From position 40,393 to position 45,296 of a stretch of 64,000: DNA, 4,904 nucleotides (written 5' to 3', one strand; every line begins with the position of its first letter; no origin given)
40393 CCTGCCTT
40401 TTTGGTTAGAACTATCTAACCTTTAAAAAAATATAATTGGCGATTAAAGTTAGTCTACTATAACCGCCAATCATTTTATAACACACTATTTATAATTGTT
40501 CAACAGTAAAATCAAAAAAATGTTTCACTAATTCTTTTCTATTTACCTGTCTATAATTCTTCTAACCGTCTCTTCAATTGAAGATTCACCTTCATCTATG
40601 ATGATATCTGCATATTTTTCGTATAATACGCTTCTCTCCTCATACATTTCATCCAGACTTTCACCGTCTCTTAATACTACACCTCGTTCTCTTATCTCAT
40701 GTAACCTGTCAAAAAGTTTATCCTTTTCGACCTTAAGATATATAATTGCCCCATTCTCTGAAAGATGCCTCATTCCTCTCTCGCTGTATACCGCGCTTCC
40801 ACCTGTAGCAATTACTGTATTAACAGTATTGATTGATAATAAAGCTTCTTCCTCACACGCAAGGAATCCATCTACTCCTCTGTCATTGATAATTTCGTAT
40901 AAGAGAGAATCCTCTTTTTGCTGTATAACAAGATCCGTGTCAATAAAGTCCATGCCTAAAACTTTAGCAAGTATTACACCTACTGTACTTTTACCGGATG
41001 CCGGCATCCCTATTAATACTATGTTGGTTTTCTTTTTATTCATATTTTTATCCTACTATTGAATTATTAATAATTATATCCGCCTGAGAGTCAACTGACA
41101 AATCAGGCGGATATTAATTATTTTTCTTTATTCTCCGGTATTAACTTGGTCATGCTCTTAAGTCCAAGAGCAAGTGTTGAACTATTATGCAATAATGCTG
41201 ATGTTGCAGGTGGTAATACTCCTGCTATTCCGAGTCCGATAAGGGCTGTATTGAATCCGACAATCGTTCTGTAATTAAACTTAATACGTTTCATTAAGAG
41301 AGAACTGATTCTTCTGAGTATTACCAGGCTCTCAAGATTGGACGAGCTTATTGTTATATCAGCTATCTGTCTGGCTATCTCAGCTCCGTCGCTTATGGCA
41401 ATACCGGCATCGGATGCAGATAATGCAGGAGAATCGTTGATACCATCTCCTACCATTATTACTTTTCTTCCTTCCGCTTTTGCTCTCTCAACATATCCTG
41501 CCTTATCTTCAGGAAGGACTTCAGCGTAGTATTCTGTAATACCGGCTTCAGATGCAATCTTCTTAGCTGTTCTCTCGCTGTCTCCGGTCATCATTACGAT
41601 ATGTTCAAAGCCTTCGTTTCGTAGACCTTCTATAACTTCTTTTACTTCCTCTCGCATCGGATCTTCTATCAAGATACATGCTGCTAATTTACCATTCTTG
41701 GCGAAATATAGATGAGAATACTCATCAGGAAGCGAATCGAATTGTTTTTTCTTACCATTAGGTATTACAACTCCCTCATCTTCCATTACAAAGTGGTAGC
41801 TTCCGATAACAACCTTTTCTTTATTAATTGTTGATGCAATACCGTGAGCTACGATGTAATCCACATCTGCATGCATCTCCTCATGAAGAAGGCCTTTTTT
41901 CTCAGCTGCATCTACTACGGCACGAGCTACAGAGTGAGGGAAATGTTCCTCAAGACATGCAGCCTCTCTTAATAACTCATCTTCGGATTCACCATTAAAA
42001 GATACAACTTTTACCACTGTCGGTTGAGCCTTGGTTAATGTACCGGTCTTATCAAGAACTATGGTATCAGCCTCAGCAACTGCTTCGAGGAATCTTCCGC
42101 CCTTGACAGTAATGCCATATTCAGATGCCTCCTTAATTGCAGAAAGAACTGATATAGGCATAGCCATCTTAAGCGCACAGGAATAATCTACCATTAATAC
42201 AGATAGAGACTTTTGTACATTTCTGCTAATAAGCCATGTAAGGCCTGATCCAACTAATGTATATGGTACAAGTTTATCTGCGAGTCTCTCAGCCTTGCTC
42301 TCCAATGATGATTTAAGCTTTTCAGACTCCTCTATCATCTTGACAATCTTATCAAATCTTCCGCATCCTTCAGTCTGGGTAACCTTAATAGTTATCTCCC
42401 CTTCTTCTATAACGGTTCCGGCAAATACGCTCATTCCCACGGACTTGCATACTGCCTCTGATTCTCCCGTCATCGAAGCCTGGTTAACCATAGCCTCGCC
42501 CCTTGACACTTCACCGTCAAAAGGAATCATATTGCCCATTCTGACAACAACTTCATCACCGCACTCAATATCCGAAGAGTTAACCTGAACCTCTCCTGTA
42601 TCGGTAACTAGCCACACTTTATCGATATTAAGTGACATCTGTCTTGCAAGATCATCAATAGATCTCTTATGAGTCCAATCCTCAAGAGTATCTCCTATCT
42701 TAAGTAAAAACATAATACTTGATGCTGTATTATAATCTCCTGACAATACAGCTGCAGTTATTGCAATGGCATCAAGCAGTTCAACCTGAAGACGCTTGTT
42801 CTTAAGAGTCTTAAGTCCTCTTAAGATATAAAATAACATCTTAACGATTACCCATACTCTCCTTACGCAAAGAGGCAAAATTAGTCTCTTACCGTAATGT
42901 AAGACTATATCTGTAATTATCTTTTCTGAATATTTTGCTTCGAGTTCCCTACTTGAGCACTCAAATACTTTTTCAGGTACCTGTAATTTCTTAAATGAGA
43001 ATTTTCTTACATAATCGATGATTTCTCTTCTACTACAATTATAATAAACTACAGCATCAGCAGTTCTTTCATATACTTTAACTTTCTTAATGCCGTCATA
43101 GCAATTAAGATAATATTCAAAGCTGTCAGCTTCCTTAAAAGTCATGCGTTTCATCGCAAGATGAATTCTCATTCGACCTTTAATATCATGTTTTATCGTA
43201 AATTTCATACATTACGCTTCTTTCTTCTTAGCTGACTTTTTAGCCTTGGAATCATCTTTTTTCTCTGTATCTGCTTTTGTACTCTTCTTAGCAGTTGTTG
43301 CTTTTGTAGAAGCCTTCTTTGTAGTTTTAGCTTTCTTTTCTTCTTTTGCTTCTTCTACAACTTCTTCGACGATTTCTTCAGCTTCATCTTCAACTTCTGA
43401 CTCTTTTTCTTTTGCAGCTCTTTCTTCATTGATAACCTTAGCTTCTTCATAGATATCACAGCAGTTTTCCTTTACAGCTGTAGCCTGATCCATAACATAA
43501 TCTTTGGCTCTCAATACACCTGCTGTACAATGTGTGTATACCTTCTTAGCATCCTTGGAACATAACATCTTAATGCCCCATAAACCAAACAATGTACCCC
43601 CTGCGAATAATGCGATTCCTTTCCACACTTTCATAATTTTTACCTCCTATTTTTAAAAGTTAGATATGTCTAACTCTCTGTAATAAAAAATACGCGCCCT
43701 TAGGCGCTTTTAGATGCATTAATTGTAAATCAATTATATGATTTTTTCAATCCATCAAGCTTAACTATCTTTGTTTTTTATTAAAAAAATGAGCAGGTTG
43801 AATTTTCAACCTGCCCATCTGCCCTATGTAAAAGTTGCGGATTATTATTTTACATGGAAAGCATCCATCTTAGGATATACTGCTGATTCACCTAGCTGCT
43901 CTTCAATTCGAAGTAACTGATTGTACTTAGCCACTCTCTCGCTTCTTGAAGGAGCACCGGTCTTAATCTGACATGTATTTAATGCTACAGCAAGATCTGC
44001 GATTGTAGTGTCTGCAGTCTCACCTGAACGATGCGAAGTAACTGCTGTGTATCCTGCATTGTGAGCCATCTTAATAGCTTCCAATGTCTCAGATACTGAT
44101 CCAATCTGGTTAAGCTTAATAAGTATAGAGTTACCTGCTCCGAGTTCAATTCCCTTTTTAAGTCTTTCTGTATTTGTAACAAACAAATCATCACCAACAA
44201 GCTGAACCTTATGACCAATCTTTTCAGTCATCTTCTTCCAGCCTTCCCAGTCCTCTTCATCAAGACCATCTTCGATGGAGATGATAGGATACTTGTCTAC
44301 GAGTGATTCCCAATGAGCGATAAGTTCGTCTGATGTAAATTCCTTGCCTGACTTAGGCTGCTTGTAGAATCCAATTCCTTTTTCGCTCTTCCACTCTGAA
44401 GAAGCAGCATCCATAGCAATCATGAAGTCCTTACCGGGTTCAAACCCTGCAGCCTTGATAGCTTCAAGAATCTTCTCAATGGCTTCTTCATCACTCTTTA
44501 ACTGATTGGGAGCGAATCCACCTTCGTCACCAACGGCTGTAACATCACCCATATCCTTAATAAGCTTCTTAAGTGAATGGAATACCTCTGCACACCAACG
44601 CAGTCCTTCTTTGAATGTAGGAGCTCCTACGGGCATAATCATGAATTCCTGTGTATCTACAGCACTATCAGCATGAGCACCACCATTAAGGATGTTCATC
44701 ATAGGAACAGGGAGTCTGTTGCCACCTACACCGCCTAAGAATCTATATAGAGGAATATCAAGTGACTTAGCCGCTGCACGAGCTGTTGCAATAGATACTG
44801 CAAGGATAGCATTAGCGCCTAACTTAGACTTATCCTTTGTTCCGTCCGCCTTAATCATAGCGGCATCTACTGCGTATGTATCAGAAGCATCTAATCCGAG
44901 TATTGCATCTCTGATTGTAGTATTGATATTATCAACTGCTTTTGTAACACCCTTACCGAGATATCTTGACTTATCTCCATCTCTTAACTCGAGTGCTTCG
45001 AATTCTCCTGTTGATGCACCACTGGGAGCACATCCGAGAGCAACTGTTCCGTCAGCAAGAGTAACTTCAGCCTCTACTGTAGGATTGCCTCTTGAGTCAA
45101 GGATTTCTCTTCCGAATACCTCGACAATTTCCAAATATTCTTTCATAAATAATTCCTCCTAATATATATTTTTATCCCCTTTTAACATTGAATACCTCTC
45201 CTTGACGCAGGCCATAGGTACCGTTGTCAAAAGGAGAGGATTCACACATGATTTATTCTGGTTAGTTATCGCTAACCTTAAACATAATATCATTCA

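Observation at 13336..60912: Window-wide regulon marked by a GTTAG-N6-CTAAC palindrome (single-dimer DtxR box)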

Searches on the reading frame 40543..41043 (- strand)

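Call 10: search_protein_families(library=pfam, proteins=[window:40543-41043:-])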
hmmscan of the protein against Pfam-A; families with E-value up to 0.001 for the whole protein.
window:40543-41043:- (166 aa): 4 families
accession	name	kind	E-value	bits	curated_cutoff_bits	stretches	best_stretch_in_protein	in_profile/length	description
PF01202.28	SKI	-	6.1e-35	121.1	22.1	1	15-165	2-156/159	Shikimate kinase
PF13238.12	AAA_18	-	4e-07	31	29.4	1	8-116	1-110/128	AAA domain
PF13671.12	AAA_33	-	6.7e-05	23.7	27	1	8-43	2-37/143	AAA domain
PF13207.12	AAA_17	-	0.00039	21.1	27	0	11-129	1-134/136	AAA domain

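Call 81: search_protein_families(library=ncbifam, proteins=[window:40543-41043:-], max_evalue=1e-8)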
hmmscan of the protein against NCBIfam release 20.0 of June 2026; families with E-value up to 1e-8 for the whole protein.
window:40543-41043:- (166 aa): 12 families
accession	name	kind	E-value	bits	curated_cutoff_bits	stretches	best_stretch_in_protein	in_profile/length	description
NF040667.1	hom_kin_desulfo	exception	3.1e-47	160.5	197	1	7-165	2-160/163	homoserine kinase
NF002988.0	PRK03731.1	equivalog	1.6e-29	102.8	161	1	6-163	3-164/174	shikimate kinase AroL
NF010553.0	PRK13947.1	equivalog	1.2e-27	97.2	204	1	6-165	2-163/173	shikimate kinase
NF010552.0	PRK13946.1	equivalog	4.6e-24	85.1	186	1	3-165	21-185/198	shikimate kinase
NF003456.0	PRK05057.1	equivalog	7.6e-24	84.5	195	1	4-165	3-168/173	shikimate kinase AroK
NF010555.0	PRK13949.1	equivalog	9.6e-22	77.9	180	1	6-162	2-164/175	shikimate kinase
NF001866.0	PRK00625.1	equivalog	2.5e-19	70.1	142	1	7-137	2-135/173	shikimate kinase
NF010556.0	PRK13951.1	equivalog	2.8e-19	69.4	560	1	7-149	2-143/492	bifunctional shikimate kinase AroK/3-dehydroquinate synthase AroB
NF006610.0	PRK09169.1-4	subfamily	4.5e-18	63.3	4299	1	7-147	2867-3009/3056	hypothetical protein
NF010554.0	PRK13948.1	equivalog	3.2e-17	62.7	217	1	5-166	10-172/192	shikimate kinase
NF006015.0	PRK08154.1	subfamily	3.4e-17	62.6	204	1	3-165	134-300/314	anaerobic benzoate catabolism transcriptional regulator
NF010627.0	PRK14021.1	equivalog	6.9e-12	44.5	565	1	3-165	4-172/542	bifunctional shikimate kinase/3-dehydroquinate synthase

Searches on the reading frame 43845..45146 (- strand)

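Call 10: search_protein_families(library=pfam, proteins=[window:43845-45146:-])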
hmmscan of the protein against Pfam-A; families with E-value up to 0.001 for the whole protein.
window:43845-45146:- (433 aa): 4 families
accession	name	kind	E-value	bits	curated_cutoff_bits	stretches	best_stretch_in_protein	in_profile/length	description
PF00113.28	Enolase_C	-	7.8e-125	416.5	21.5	1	145-426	4-289/296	Enolase, C-terminal TIM barrel domain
PF03952.21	Enolase_N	-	7.2e-57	191.6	35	1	7-137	1-131/131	Enolase, N-terminal domain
PF07476.17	MAAL_C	-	1e-05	25.3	27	1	304-391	130-218/249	Methylaspartate ammonia-lyase C-terminus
PF13378.12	MR_MLE_C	-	1.3e-05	25.5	29.4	1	210-392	14-174/219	Enolase C-terminal domain-like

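Call 81: search_protein_families(library=ncbifam, proteins=[window:43845-45146:-], max_evalue=1e-8)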
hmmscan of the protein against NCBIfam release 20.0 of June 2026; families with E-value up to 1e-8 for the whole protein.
window:43845-45146:- (433 aa): 2 families
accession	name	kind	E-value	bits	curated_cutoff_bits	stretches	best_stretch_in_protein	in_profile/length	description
TIGR01060.2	eno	equivalog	3.1e-197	655.4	300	1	7-430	1-422/425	phosphopyruvate hydratase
NF006223.0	PRK08350.1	equivalog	1.2e-23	84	624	1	67-155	49-137/341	hypothetical protein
